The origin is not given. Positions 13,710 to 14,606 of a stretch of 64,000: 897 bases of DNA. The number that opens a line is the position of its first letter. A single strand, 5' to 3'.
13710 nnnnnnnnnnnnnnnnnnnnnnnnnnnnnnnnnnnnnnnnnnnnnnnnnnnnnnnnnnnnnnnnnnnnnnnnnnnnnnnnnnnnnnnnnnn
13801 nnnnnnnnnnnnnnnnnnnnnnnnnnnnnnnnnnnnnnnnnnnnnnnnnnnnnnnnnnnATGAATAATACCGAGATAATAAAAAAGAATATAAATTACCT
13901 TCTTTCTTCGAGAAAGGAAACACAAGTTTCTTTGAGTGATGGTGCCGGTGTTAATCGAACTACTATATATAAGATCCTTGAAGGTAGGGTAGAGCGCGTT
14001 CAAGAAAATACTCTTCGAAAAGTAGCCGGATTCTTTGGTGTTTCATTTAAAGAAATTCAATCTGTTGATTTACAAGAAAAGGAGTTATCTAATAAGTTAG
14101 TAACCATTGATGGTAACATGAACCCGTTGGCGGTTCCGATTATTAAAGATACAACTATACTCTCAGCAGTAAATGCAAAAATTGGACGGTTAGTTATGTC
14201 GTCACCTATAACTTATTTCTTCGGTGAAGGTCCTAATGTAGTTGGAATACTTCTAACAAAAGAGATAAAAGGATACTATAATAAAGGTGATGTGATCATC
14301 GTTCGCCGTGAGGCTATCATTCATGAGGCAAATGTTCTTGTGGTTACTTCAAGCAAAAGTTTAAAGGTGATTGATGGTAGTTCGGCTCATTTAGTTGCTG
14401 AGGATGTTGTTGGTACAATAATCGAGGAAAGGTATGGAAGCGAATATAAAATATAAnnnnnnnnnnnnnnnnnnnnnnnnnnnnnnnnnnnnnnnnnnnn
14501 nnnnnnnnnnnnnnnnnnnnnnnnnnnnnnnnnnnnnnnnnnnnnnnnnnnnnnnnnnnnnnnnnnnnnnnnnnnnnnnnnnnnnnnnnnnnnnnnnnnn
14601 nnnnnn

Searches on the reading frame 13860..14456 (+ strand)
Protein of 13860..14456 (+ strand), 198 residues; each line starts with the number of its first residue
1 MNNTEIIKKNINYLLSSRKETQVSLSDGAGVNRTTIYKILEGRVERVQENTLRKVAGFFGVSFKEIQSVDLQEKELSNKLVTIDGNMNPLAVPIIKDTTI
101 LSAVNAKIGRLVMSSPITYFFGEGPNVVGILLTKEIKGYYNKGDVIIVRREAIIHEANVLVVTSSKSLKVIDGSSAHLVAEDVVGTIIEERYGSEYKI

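Call 3: search_protein_families(library=pfam, proteins=[window:13860-14456:+], max_evalue=0.1)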
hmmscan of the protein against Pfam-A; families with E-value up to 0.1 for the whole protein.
window:13860-14456:+ (198 aa): 5 families
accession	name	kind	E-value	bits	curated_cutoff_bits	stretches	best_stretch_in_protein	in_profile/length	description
PF13443.12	HTH_26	-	5.1e-06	27.1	22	1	10-66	1-57/63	Cro/C1-type HTH DNA-binding domain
PF01381.28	HTH_3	-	0.00017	22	23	1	21-66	11-55/55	Helix-turn-helix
PF12844.13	HTH_19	-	0.0072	16.6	30.2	1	10-62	3-54/64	Helix-turn-helix domain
PF01978.25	TrmB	-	0.046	14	25.6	1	13-41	16-44/68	Sugar-specific transcriptional regulator TrmB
PF13560.12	HTH_31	-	0.063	14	27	1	21-62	16-57/64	Helix-turn-helix domain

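Call 4: search_protein_families(library=ncbifam, proteins=[window:13860-14456:+], max_evalue=0.1)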
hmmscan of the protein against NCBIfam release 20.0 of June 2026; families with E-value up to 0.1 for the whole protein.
window:13860-14456:+ (198 aa): 2 families
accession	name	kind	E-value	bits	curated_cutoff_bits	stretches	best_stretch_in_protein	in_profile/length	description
NF010141.1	PRK13616.1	equivalog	0.051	12.1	602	1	32-75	312-354/584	MtrAB system accessory lipoprotein LpqB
NF004387.0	PRK05749.1-3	equivalog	0.056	12.2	617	1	74-183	198-304/440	lipid IV(A) 3-deoxy-D-manno-octulosonic acid transferase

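Call 6: search_dna_similar(query=window:13860-14456:+, collection=plasmids, mode=protein, max_rows=40)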
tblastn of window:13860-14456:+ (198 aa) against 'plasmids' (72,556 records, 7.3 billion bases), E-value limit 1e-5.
Records with a match: 23; places in all: 25; records where one place covers at least 80% of the query: 16.
Best place of each record, by identity: >=99% 7; 95-99% 1; 60-80% 2; <60% 13.
By first word of the organism name: Serratia 11; Vibrio 6; Arsenophonus 5; Cedecea 1.
By predicted mobility (MOB-suite, as given by PLSDB): non-mobilizable 10; conjugative 9; mobilizable 4.
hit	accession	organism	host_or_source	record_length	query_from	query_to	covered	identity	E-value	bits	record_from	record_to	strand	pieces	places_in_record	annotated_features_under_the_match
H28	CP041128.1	Serratia marcescens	Homo sapiens,blood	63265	1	198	100%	100.0%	9e-116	368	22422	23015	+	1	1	helix-turn-helix transcriptional regulator | queuosine precursor transporter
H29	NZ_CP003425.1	Serratia sp. SCBI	Caenorhabditis briggsae,soil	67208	1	198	100%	100.0%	9e-116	368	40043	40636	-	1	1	helix-turn-helix transcriptional regulator | queuosine precursor transporter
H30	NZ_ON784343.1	Serratia marcescens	-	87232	1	198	100%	100.0%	9e-116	368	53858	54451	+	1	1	helix-turn-helix transcriptional regulator | queuosine precursor transporter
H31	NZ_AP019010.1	Serratia marcescens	-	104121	1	198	100%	100.0%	9e-116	368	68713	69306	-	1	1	helix-turn-helix transcriptional regulator | queuosine precursor transporter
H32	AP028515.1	Serratia marcescens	-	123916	1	198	100%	100.0%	9e-116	368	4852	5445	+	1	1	hypothetical protein (x2)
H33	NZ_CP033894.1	Serratia liquefaciens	Stachytarpheta glabra,Flower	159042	1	198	100%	100.0%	9e-116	368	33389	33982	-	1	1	helix-turn-helix transcriptional regulator | queuosine precursor transporter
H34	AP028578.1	Serratia marcescens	Homo sapiens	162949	1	198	100%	100.0%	9e-116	368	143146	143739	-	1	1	hypothetical protein (x2)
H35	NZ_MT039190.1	Serratia proteamaculans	-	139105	1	198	100%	97.0%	6e-113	360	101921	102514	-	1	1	helix-turn-helix transcriptional regulator | queuosine precursor transporter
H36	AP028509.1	Serratia marcescens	-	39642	3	193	96%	68.1%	5e-75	251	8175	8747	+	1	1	hypothetical protein (x2)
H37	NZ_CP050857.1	Serratia symbiotica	-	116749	3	198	99%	64.8%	4e-74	249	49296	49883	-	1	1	helix-turn-helix transcriptional regulator | queuosine precursor transporter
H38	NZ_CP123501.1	Arsenophonus sp. aPb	Lysandra bellargus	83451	5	194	96%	53.4%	2e-58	204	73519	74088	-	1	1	helix-turn-helix transcriptional regulator | hypothetical protein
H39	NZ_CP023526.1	Cedecea neteri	Homo sapiens,human foot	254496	5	192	95%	47.9%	8e-46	168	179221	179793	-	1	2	helix-turn-helix transcriptional regulator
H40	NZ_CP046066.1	Vibrio sp. THAF191d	pure culture,Surface of a polyethylene ...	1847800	2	192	96%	36.1%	2e-30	124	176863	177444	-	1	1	none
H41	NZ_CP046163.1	Vibrio sp. THAF191c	pure culture,Surface of a polyethylene ...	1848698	2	192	96%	36.1%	2e-30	124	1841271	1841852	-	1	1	none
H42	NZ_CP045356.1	Vibrio sp. THAF64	pure culture,Surface of a sandy ...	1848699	2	192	96%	36.1%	2e-30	124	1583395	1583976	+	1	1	none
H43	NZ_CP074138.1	Serratia sp. JSRIV006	river water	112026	5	191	94%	35.3%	5e-30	122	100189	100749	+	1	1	helix-turn-helix transcriptional regulator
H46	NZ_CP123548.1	Arsenophonus nasoniae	Nasonia vitripennis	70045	5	150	74%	40.4%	4e-30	123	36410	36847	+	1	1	helix-turn-helix transcriptional regulator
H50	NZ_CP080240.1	Vibrio sp. ED002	whole organism,kelp frond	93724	5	150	74%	34.2%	2e-28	117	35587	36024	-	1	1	helix-turn-helix transcriptional regulator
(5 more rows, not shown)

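Call 10: find_homologous_proteins(query=window:13860-14456:+, max_evalue=0.001)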
Query window:13860-14456:+ (198 aa): 13 proteins with E <= 0.001 among 163 candidates.
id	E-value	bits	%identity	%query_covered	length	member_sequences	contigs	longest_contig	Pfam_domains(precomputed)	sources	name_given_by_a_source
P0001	2.7e-114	397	96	100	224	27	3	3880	PF13443.13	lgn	-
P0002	8.1e-83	295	70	98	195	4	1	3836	-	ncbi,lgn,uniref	ncbi:helix-turn-helix transcriptional regulator [Sodalis endosymbiont of Spalangia cameroni]|uniref:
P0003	1.6e-78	281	68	97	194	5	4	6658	PF13443.13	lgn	-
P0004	1.2e-76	275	66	96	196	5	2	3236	PF13443.13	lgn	-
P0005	2.9e-74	267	62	98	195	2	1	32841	-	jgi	jgi:transcriptional regulator with XRE-family HTH domain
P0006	4.8e-73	263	64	97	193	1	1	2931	PF01381.29,PF13443.13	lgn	-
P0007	9.6e-71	255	61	98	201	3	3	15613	PF12844.14,PF01381.29,PF13443.13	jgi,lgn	jgi:transcriptional regulator with XRE-family HTH domain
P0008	8.4e-69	249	61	97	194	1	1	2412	PF01381.29,PF13443.13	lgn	-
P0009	4.4e-68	247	58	96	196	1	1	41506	PF13443.13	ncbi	ncbi:helix-turn-helix domain-containing protein [Enterobacter asburiae]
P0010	2.2e-67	244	59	97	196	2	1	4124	PF01381.29,PF13443.13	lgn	-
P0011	1.8e-66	241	57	96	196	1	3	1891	PF13443.13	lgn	-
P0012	8.4e-64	233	54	96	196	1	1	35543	PF13443.13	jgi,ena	-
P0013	1.1e-44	170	44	95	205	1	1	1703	PF01381.29,PF13443.13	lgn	-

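Call 14: search_solved_structures(query=A1, max_evalue=10, show_alignments=3)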
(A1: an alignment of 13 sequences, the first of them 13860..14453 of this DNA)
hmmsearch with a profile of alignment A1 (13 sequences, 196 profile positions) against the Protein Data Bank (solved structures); distinct sequences matched with E-value up to 10: 4.
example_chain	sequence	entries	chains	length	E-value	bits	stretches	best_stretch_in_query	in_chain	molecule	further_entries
3b7h_A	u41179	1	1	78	0.00073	22.3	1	3-66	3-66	Prophage Lp1 protein 11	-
8ezt_A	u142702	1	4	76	0.015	18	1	8-61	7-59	HipB(Lp)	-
3kxa_A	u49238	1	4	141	0.32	13.7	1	18-69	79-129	Putative uncharacterized protein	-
1uxc_A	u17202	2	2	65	1.1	12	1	29-57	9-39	FRUCTOSE REPRESSOR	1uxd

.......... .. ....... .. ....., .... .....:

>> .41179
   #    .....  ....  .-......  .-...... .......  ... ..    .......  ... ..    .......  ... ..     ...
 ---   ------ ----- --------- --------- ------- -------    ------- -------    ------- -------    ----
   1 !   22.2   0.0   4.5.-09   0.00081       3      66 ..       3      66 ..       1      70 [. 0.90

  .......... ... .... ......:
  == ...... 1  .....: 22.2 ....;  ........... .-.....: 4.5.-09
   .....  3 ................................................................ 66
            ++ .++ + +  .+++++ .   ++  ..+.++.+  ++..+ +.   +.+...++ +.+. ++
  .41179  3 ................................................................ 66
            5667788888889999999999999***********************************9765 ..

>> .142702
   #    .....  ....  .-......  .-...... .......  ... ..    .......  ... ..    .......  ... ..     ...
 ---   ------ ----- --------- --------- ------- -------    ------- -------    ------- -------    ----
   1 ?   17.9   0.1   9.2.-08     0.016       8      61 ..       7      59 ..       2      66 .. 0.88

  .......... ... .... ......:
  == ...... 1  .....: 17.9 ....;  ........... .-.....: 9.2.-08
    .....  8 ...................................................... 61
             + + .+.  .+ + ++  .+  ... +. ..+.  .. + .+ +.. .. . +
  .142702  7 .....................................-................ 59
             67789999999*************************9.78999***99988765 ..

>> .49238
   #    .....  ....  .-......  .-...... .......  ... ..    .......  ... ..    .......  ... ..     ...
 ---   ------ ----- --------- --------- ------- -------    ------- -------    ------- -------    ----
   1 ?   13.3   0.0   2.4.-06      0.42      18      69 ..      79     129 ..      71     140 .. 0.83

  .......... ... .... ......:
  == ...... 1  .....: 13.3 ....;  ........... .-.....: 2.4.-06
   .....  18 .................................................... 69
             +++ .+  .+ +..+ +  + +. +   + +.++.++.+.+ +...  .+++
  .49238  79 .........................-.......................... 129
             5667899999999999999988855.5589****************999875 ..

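Call 21: predict_structure(alignment_id=A1)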
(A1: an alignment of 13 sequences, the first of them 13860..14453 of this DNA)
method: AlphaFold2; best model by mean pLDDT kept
length: 198 residues; sequences in the alignment: 13
mean_pLDDT: 69.5   pTM: 0.41
mean pLDDT of the five models: 69.5, 65.8, 64.5, 62.5, 62.2
residues with pLDDT >= 90: 24; 70-90: 95; 50-70: 36; < 50: 43
segments of 3 or more residues with pLDDT < 50: 78-91, 105-125, 191-198
pLDDT, mean of each block of 10 residues (from residue 1): 84 87 87 90 87 89 86 62 34 62 44 33 53 80 75 72 81 65 74 36
secondary structure, 60 per line:
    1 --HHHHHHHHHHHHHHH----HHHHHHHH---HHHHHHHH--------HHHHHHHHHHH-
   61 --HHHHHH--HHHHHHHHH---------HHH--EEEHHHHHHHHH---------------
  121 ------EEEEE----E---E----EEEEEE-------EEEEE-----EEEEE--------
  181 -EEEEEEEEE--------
elements in order: H3-17 H22-29 H33-40 H49-59 H63-68 H71-79 E94-96 H97-105 E127-131 E145-150 E158-162 E168-172 E182-190

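Call 22: search_protein_representatives(alignment_id=A1)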
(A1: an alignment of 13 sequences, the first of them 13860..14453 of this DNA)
Query: 13 sequences, 196 profile positions. Proteins with E-value up to 0.001 (for the whole library): 272; up to 1e-10: 38; up to 1e-30: 19. The best 150 are listed.
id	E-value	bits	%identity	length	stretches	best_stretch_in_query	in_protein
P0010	9.0e-94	328.8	-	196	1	1-196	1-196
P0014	4.5e-64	231.9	-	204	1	2-194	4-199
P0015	7.0e-50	185.6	-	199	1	4-193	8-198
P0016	1.0e-48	181.7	-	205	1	4-193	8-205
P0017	2.6e-48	180.4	-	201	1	3-194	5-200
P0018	8.1e-48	178.9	-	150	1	48-195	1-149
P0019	1.6e-47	177.9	-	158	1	2-122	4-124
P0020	3.7e-47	176.7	-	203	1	4-193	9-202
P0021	1.3e-46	174.9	-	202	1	2-193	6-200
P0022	3.0e-46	173.7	-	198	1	3-194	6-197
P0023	1.4e-43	165.0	-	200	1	2-194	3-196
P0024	2.3e-41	157.8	-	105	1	3-102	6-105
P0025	4.5e-41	156.9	-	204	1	4-191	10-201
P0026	6.5e-41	156.3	-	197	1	5-194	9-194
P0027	7.1e-41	156.2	-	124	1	2-97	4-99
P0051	7.3e-10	55.0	-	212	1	7-170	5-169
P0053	1.6e-09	53.9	-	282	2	3-167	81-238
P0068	6.6e-08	48.6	-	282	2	16-189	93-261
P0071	1.3e-07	47.7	-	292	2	9-173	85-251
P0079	3.3e-07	46.3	-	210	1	6-181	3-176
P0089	7.7e-07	45.1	-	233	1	7-193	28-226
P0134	2.5e-05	40.2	-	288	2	20-172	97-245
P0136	2.5e-05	40.2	-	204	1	8-178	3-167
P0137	2.6e-05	40.2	-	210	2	89-174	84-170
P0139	2.7e-05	40.1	-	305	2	13-157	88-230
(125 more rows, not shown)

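Call 23: search_protein_families(library=pfam, proteins=[P0051, P0079, P0089, P0136, P0137, P0053, P0068, P0071, P0139, P0134], max_evalue=0.01)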
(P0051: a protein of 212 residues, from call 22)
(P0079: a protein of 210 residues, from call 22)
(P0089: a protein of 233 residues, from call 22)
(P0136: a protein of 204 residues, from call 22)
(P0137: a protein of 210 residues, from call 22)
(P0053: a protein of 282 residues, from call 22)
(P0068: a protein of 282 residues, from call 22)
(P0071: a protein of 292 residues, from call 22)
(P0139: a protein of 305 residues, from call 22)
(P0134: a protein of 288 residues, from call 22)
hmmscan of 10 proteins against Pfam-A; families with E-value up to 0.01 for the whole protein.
P0051 (212 aa): 6 families
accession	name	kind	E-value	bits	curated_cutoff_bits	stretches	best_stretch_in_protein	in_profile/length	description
PF01381.28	HTH_3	-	7.5e-07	29.5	23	1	10-61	1-51/55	Helix-turn-helix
PF13443.12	HTH_26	-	7.7e-07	29.7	22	1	9-67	1-59/63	Cro/C1-type HTH DNA-binding domain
PF12844.13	HTH_19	-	1.4e-06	28.6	30.2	1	8-61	2-54/64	Helix-turn-helix domain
PF00717.28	Peptidase_S24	-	0.00013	22.1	23.3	1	124-198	33-105/116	Peptidase S24-like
PF13560.12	HTH_31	-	0.00097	19.8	27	1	13-62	9-58/64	Helix-turn-helix domain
PF13744.12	HTH_37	-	0.0036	17.5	27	1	2-44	15-57/80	Helix-turn-helix domain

P0079 (210 aa): 5 families
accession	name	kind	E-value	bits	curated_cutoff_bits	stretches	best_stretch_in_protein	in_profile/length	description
PF00717.28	Peptidase_S24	-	2.6e-18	66.3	23.3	1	118-204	30-116/116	Peptidase S24-like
PF01381.28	HTH_3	-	2e-09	37.8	23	1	9-62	1-54/55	Helix-turn-helix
PF12844.13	HTH_19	-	2.3e-08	34.3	30.2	1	7-64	2-59/64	Helix-turn-helix domain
PF13560.12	HTH_31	-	0.00068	20.3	27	1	9-60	6-58/64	Helix-turn-helix domain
PF13443.12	HTH_26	-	0.0091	16.7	22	0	8-66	1-60/63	Cro/C1-type HTH DNA-binding domain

P0089 (233 aa): 4 families
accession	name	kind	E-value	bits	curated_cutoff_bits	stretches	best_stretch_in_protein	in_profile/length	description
PF01381.28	HTH_3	-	3.1e-08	34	23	1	40-88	8-55/55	Helix-turn-helix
PF13443.12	HTH_26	-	2.4e-06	28.1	22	1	34-92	3-61/63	Cro/C1-type HTH DNA-binding domain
PF12844.13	HTH_19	-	5.2e-05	23.5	30.2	1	36-92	7-62/64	Helix-turn-helix domain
PF09339.16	HTH_IclR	-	0.0022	18.2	22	1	32-63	8-40/52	IclR helix-turn-helix domain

P0136 (204 aa): 6 families
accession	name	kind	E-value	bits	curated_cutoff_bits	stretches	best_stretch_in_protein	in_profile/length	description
PF13443.12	HTH_26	-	8.3e-12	45.6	22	1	6-64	1-59/63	Cro/C1-type HTH DNA-binding domain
PF01381.28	HTH_3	-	5.4e-07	30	23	1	18-62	12-55/55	Helix-turn-helix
PF00717.28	Peptidase_S24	-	1.3e-06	28.5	23.3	1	111-175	30-91/116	Peptidase S24-like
PF12844.13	HTH_19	-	0.00016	21.9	30.2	1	18-64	15-60/64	Helix-turn-helix domain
PF13560.12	HTH_31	-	0.00092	19.9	27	1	18-60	17-59/64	Helix-turn-helix domain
PF09339.16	HTH_IclR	-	0.0038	17.4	22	1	15-37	18-40/52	IclR helix-turn-helix domain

P0137 (210 aa): 3 families
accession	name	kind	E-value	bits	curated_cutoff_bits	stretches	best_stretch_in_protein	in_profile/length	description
PF13443.12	HTH_26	-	2.4e-06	28.1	22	1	20-76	2-58/63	Cro/C1-type HTH DNA-binding domain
PF00717.28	Peptidase_S24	-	0.00011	22.3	23.3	1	140-203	52-115/116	Peptidase S24-like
PF01381.28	HTH_3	-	0.0013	19.2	23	1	25-74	6-54/55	Helix-turn-helix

P0053 (282 aa): 14 families
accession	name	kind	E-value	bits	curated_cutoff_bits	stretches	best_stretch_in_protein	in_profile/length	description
PF01381.28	HTH_3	-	2.2e-17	63.2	23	2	15-62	7-53/55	Helix-turn-helix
PF12844.13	HTH_19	-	8.7e-15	54.8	30.2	1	8-68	3-62/64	Helix-turn-helix domain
PF13443.12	HTH_26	-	4.9e-14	52.8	22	2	8-62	1-55/63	Cro/C1-type HTH DNA-binding domain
PF20317.4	HTH_60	-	7e-05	23.6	24.1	1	6-135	7-123/140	Helix-turn-helix domain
PF13560.12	HTH_31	-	0.00013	22.6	27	0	22-61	19-58/64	Helix-turn-helix domain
PF13518.12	HTH_28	-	0.00013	22.5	25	0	88-121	3-34/52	Helix-turn-helix domain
PF13384.12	HTH_23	-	0.00032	20.9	24.6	0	15-39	15-39/50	Homeodomain-like domain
PF05225.22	HTH_psq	-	0.00048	20.2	20.4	0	13-41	12-40/45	helix-turn-helix, Psq domain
PF08667.16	BetR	-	0.00053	20.5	21.6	1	16-68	21-75/148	BetR domain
PF13693.12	HTH_35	-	0.00061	20.2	25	0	14-65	12-59/75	Winged helix-turn-helix DNA-binding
PF00376.29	MerR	-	0.0013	18.9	28.2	0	101-117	1-17/38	MerR family regulatory protein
PF13542.12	HTH_Tnp_ISL3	-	0.002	18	27.4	0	15-38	25-47/51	Helix-turn-helix domain of transposase family ISL3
PF01476.26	LysM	-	0.0038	17.6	20.9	0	130-147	7-24/43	LysM domain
PF06163.17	DUF977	-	0.0092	16.5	22.1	0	81-120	8-47/134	Bacterial protein of unknown function (DUF977)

P0068 (282 aa): 5 families
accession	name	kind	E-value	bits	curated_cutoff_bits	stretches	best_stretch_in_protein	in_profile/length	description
PF01381.28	HTH_3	-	4e-19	68.8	23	2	7-62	1-55/55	Helix-turn-helix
PF13443.12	HTH_26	-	5.3e-19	68.7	22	2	88-147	2-60/63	Cro/C1-type HTH DNA-binding domain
PF13560.12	HTH_31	-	1.2e-12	48.4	27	1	6-61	5-60/64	Helix-turn-helix domain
PF12844.13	HTH_19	-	3.1e-11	43.4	30.2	1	6-61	3-57/64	Helix-turn-helix domain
PF08279.18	HTH_11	-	0.0022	18.3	25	0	6-32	5-32/55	HTH domain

P0071 (292 aa): 21 families
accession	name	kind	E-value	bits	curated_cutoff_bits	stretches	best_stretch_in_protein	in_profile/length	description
PF13443.12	HTH_26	-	6.7e-19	68.3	22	2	12-66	5-59/63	Cro/C1-type HTH DNA-binding domain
PF01381.28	HTH_3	-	9.2e-17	61.3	23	2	18-64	10-55/55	Helix-turn-helix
PF12844.13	HTH_19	-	1.7e-10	41.1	30.2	1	21-65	16-59/64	Helix-turn-helix domain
PF13560.12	HTH_31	-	3.8e-10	40.4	27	2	88-140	6-58/64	Helix-turn-helix domain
PF00717.28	Peptidase_S24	-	5.9e-09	36.1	23.3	1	195-259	29-89/116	Peptidase S24-like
PF25213.1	HVO_A0261_N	-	2.4e-06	27.7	35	0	86-118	15-46/86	HVO_A0261 N-terminal domain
PF07022.19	Phage_CI_repr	-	2.7e-05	24.8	22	0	87-113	2-29/65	Bacteriophage CI repressor helix-turn-helix domain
PF08279.18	HTH_11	-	0.0001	22.6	25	0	84-115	2-34/55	HTH domain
PF13542.12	HTH_Tnp_ISL3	-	0.00014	21.7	27.4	0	22-38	31-47/51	Helix-turn-helix domain of transposase family ISL3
PF07037.17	YfeC-like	-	0.00017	22.3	22.9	0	21-39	4-22/122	Transcription regulator YfeC-like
PF13545.12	HTH_Crp_2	-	0.00017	21.9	27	0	96-118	22-44/70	Crp-like helix-turn-helix domain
PF13384.12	HTH_23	-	0.00027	21.1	24.6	0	17-39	17-39/50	Homeodomain-like domain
PF13412.12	HTH_24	-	0.00044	20.2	21.9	0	86-118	7-39/48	Winged helix-turn-helix DNA-binding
PF01418.23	HTH_6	-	0.00046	20.6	28.3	0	81-116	18-54/77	Helix-turn-helix domain, rpiR family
PF01022.26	HTH_5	-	0.00046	20.4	22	0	86-115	6-34/47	Bacterial regulatory protein, arsR family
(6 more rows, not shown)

P0139 (305 aa): 9 families
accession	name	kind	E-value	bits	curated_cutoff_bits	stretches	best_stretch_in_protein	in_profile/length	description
PF13443.12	HTH_26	-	4.6e-23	81.7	22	2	86-140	1-55/63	Cro/C1-type HTH DNA-binding domain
PF01381.28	HTH_3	-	2.7e-21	75.8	23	2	87-139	1-52/55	Helix-turn-helix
PF13560.12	HTH_31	-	1.3e-14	54.7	27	2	83-140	2-59/64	Helix-turn-helix domain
PF12844.13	HTH_19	-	8.2e-12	45.3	30.2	2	84-138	1-54/64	Helix-turn-helix domain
PF13744.12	HTH_37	-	7.5e-06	26.1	27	0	87-140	23-76/80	Helix-turn-helix domain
PF20317.4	HTH_60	-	0.00074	20.3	24.1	0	86-122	9-46/140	Helix-turn-helix domain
PF04967.18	HTH_10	-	0.001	19.2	23.1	0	93-116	21-44/53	HTH DNA binding domain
PF13693.12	HTH_35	-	0.0022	18.3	25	0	19-67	14-58/75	Winged helix-turn-helix DNA-binding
PF13412.12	HTH_24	-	0.0068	16.4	21.9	0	90-116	12-38/48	Winged helix-turn-helix DNA-binding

P0134 (288 aa): 5 families
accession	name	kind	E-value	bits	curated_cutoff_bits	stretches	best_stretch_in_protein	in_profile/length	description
PF13443.12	HTH_26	-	6.1e-18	65.3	22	2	10-67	1-58/63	Cro/C1-type HTH DNA-binding domain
PF01381.28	HTH_3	-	1.3e-14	54.4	23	2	11-66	1-55/55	Helix-turn-helix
PF12844.13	HTH_19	-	4.6e-14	52.5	30.2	2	17-68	10-60/64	Helix-turn-helix domain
PF13560.12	HTH_31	-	1.9e-06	28.5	27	1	14-59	9-54/64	Helix-turn-helix domain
PF00717.28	Peptidase_S24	-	0.00037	20.6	23.3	1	173-258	7-92/116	Peptidase S24-like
